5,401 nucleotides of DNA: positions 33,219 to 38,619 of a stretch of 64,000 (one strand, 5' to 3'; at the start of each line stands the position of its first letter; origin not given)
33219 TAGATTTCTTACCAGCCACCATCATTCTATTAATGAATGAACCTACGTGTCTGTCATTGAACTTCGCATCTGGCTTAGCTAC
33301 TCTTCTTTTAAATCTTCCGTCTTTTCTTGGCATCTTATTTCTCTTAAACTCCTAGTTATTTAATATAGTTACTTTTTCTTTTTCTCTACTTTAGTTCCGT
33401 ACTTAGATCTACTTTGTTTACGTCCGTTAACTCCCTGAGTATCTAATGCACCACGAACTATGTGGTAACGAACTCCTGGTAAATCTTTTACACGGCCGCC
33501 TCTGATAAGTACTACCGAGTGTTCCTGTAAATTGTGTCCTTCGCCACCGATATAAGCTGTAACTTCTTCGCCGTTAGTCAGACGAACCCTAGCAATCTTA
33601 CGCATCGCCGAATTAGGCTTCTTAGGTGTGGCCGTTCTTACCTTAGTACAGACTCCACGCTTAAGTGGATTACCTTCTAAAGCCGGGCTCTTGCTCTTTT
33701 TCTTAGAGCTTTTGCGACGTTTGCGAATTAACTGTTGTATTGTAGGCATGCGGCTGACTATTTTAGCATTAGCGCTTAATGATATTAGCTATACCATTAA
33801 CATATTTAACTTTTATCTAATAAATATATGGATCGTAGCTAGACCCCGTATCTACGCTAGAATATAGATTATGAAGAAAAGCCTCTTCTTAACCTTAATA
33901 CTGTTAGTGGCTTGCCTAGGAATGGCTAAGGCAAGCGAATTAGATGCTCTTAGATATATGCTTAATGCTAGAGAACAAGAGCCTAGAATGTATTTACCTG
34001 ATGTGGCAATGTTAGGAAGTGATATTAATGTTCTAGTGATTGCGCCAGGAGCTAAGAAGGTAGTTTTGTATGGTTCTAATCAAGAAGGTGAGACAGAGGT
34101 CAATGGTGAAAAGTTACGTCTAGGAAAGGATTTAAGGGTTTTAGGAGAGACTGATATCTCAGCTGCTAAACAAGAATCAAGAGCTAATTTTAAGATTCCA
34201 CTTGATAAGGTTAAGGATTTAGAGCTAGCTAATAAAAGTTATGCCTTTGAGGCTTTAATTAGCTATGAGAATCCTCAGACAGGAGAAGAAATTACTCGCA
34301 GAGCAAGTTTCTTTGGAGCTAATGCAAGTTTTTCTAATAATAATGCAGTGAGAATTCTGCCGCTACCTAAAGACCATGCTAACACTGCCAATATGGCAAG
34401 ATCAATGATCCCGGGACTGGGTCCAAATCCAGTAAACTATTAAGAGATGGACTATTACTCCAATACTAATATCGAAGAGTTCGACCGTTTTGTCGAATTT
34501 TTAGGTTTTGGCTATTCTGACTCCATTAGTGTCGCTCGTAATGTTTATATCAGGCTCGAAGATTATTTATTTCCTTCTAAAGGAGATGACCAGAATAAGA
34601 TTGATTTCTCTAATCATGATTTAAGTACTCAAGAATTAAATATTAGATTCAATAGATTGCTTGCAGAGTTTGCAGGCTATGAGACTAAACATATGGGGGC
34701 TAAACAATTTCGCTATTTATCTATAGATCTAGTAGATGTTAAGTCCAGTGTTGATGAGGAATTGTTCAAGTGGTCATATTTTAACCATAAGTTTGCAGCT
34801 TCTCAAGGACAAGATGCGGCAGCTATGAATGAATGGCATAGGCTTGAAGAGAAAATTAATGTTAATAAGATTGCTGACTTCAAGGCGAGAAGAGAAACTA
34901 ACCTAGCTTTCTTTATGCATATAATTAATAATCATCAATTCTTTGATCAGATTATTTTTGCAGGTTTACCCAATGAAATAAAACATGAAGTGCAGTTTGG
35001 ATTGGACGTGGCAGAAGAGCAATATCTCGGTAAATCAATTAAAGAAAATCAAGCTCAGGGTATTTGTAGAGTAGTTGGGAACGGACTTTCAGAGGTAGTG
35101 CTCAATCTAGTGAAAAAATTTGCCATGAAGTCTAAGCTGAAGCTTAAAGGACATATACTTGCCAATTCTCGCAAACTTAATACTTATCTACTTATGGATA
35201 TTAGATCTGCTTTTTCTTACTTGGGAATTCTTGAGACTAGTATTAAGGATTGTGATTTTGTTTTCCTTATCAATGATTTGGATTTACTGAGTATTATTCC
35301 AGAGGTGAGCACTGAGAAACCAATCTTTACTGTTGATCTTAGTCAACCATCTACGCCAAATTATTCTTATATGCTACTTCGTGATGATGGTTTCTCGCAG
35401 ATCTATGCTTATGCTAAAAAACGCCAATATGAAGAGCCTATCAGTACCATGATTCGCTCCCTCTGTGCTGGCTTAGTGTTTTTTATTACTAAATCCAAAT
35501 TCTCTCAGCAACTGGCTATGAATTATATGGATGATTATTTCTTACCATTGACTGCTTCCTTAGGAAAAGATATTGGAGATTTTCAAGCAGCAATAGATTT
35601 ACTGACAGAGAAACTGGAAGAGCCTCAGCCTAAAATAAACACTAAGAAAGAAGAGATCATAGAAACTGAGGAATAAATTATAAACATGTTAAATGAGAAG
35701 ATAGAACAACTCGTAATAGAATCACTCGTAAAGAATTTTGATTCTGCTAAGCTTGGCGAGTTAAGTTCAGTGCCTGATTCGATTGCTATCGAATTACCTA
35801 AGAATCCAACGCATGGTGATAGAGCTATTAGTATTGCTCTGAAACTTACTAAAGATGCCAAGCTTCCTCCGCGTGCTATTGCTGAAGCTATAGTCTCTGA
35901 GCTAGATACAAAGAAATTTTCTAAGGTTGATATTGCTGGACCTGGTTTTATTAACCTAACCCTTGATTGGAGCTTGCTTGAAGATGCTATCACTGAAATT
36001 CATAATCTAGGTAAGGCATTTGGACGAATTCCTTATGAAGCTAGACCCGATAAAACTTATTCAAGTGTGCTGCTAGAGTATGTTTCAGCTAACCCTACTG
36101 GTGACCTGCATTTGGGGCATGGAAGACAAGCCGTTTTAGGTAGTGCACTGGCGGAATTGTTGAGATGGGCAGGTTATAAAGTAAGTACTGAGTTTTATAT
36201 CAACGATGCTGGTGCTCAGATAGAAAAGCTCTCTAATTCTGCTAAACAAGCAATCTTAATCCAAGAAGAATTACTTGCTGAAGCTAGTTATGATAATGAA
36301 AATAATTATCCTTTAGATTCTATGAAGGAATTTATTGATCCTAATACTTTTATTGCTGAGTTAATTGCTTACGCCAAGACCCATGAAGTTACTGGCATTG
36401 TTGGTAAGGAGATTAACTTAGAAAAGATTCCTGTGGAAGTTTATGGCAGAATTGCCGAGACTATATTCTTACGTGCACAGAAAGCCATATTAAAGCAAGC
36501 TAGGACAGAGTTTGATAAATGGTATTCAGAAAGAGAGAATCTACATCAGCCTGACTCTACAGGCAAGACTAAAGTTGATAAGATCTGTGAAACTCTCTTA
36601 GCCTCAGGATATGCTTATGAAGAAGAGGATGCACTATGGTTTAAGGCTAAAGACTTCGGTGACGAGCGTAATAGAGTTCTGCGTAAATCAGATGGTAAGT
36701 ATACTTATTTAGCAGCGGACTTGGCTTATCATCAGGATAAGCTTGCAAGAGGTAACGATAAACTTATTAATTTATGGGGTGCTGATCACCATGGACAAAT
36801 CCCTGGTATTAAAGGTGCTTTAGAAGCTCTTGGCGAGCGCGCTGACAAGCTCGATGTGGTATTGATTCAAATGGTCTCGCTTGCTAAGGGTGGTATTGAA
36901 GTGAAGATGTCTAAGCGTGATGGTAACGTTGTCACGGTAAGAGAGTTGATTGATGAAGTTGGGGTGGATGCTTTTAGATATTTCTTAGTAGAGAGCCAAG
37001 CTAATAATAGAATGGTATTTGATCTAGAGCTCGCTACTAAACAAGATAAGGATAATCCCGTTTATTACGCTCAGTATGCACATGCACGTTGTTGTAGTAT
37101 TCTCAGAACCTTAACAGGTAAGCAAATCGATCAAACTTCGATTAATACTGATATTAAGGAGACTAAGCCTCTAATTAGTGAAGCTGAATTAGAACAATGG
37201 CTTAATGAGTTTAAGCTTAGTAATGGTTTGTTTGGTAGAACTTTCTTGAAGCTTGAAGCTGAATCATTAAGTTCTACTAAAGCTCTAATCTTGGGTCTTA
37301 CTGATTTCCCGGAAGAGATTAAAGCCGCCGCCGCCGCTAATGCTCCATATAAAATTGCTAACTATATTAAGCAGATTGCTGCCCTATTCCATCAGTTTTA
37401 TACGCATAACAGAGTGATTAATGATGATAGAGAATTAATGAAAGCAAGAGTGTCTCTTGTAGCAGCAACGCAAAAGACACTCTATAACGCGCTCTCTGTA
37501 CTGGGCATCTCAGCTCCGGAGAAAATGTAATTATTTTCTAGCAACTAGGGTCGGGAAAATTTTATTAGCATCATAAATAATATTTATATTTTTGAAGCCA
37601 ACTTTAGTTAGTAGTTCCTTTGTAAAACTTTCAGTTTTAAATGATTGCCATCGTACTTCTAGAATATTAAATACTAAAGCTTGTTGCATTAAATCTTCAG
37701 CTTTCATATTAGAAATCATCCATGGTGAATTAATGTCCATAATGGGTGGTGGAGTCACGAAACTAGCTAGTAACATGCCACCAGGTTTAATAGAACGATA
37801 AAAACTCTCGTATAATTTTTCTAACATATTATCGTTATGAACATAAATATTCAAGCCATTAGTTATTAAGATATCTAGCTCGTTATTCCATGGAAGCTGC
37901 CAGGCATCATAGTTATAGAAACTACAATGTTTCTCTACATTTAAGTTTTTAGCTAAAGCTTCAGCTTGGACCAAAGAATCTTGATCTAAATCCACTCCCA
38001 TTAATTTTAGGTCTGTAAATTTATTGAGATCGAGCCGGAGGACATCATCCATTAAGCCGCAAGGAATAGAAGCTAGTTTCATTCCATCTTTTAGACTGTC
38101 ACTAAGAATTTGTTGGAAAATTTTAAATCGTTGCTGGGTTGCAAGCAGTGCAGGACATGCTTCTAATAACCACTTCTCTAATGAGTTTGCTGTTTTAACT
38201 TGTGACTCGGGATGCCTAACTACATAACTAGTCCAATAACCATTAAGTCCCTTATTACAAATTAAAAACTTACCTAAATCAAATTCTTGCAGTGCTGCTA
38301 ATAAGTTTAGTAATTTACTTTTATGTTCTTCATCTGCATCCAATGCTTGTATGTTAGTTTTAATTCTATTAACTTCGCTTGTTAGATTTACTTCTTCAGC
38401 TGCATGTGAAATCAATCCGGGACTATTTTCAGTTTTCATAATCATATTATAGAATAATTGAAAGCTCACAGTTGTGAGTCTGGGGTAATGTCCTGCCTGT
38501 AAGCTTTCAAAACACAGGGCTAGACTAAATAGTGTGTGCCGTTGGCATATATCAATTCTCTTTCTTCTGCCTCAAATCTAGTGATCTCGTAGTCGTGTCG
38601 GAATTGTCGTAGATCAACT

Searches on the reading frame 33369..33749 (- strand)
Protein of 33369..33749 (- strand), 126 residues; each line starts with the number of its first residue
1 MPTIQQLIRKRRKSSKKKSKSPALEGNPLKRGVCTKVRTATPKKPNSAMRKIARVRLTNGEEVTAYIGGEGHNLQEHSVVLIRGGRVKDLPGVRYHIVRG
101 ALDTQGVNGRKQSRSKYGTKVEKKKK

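Call 49: search_solved_structures(query=window:33369-33749:-, max_evalue=1e-20)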
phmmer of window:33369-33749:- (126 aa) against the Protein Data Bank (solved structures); distinct sequences matched with E-value up to 1e-20: 81 (the best 60 are shown).
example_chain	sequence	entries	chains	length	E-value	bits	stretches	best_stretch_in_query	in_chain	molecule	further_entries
9i5v_j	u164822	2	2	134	6.6e-58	197.2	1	1-123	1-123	Small ribosomal subunit protein uS12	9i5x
9t0z_L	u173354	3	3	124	9.5e-58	196.7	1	2-123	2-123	Small ribosomal subunit protein uS12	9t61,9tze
4ox9_L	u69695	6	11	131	1.2e-57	196.4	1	1-124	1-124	30S ribosomal protein S12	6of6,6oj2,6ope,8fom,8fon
1vvj_QL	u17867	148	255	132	1.2e-57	196.4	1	1-124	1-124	30S ribosomal protein S12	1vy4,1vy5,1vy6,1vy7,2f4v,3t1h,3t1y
4v9a_AO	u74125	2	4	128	1.4e-57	196.2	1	1-124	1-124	30S RIBOSOMAL PROTEIN S12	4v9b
4v63_AL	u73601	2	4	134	2.6e-57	195.3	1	1-124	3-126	30S ribosomal protein S12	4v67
1fjg_L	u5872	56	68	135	2.7e-57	195.3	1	1-124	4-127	30S RIBOSOMAL PROTEIN S12 | S12 ribosomal protein | Ribosomal protein S12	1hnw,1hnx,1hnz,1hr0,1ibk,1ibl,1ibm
7jil_q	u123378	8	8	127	3.2e-57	195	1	1-125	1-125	30S ribosomal protein S12 | Small ribosomal subunit protein uS12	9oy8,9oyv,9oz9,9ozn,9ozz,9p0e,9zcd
8fmw_L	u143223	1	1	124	3.3e-57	195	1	1-123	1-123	30S ribosomal protein S12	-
4k0k_L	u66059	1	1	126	7.5e-57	193.8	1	2-124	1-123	30S ribosomal protein S12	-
4jv5_L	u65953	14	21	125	7.6e-57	193.8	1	2-124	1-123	30S ribosomal protein S12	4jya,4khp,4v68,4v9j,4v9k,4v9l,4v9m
1i94_L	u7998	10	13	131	8.4e-57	193.7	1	2-124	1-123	30S RIBOSOMAL PROTEIN S12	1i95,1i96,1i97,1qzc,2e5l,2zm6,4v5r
1pn7_O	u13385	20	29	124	8.7e-57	193.6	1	2-123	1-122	30S ribosomal protein S12 | Protein S12 (Small Subunit)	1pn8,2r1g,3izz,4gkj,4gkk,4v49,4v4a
10px_1l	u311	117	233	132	1.5e-56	192.8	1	1-124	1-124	30S ribosomal protein S12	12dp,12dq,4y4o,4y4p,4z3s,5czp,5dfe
4v9n_AL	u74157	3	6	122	1.5e-56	192.8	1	2-122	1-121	30S ribosomal protein S12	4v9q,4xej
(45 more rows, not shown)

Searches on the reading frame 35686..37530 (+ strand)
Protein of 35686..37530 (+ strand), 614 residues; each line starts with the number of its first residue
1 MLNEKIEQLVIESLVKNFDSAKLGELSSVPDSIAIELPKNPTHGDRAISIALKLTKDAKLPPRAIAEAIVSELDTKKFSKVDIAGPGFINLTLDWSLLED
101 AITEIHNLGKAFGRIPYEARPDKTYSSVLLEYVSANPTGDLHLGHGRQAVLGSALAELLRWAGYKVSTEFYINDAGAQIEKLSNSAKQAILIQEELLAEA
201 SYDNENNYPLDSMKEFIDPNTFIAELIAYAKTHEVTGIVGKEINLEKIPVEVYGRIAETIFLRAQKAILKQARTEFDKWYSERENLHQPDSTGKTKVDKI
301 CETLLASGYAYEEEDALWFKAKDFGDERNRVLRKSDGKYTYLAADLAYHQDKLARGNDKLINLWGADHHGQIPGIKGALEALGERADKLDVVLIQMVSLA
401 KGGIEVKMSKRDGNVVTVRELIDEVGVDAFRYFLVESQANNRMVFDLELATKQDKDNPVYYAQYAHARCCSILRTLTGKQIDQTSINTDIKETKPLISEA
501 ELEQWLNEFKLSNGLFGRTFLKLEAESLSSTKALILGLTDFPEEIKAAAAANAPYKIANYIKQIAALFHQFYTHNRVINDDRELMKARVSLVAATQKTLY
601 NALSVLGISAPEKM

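Call 50: search_solved_structures(query=window:35686-37530:+, max_evalue=1e-10)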
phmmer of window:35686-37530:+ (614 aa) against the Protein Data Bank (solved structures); distinct sequences matched with E-value up to 1e-10: 12.
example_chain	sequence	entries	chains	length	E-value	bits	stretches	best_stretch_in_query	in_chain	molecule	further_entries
3fnr_A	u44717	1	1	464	8.1e-78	265.7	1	120-484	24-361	Arginyl-tRNA synthetase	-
2zue_A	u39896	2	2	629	1.5e-39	139.3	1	36-365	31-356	Arginyl-tRNA synthetase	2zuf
4oby_A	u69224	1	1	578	1.1e-23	86.9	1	44-182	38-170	Arginine--tRNA ligase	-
5yym_A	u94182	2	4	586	1.2e-23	86.8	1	44-182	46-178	Arginine--tRNA ligase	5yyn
5b63_A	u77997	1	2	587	1.2e-23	86.8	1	44-182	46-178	Arginine--tRNA ligase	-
1iq0_A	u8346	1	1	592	1.4e-22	83.3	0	37-179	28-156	ARGINYL-TRNA SYNTHETASE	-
6ao8_A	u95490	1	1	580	1.3e-19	73.5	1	32-181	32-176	Arginine--tRNA ligase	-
4zaj_A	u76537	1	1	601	9.1e-16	60.8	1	48-181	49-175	Arginine--tRNA ligase, cytoplasmic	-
4q2t_A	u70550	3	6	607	1.2e-15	60.4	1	48-181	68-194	Arginine--tRNA ligase, cytoplasmic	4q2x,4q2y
4r3z_B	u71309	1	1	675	1.6e-15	60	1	48-181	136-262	Arginine--tRNA ligase, cytoplasmic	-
5jld_A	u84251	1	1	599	2.8e-12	49.3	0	46-187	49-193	Arginyl-tRNA synthetase, putative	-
1bs2_A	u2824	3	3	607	7.6e-12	47.9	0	11-182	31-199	PROTEIN (ARGINYL-TRNA SYNTHETASE) | ARGINYL-TRNA SYNTHETASE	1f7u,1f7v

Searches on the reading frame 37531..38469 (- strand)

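Call 6: search_protein_families(library=pfam, proteins=[window:37531-38469:-], max_evalue=0.1)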
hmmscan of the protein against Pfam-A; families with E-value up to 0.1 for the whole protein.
window:37531-38469:- (312 aa): 10 families
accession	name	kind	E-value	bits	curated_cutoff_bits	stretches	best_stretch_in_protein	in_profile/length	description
PF13649.12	Methyltransf_25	-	1.8e-07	32.2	27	1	152-231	20-97/97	Methyltransferase domain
PF13847.12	Methyltransf_31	-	6e-07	29.7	27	1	128-239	3-113/145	Methyltransferase domain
PF01170.24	UPF0020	-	2e-06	28.1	22.3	1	152-229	75-154/197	RMKL-like, methyltransferase domain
PF08241.18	Methyltransf_11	-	0.00015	22.8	21.2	1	152-234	18-94/95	Methyltransferase domain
PF01209.24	Ubie_methyltran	-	0.00042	20.2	20.1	1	124-240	43-156/233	ubiE/COQ5 methyltransferase family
PF08242.18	Methyltransf_12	-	0.00065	20.8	30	1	148-233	15-98/98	Methyltransferase domain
PF01739.24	CheR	-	0.0049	16.8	27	0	177-234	115-172/195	CheR methyltransferase, SAM binding domain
PF07603.17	Lcl_C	-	0.023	15.4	34.9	1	167-213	25-68/117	Lcl C-terminal domain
PF06325.19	PrmA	-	0.038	13.9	22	1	144-236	175-259/296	Ribosomal protein L11 methyltransferase (PrmA)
PF17987.7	PMT2_N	-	0.081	13.5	27.8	0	194-234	18-59/125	Phosphoethanolamine N-methyltransferase 2 N-terminal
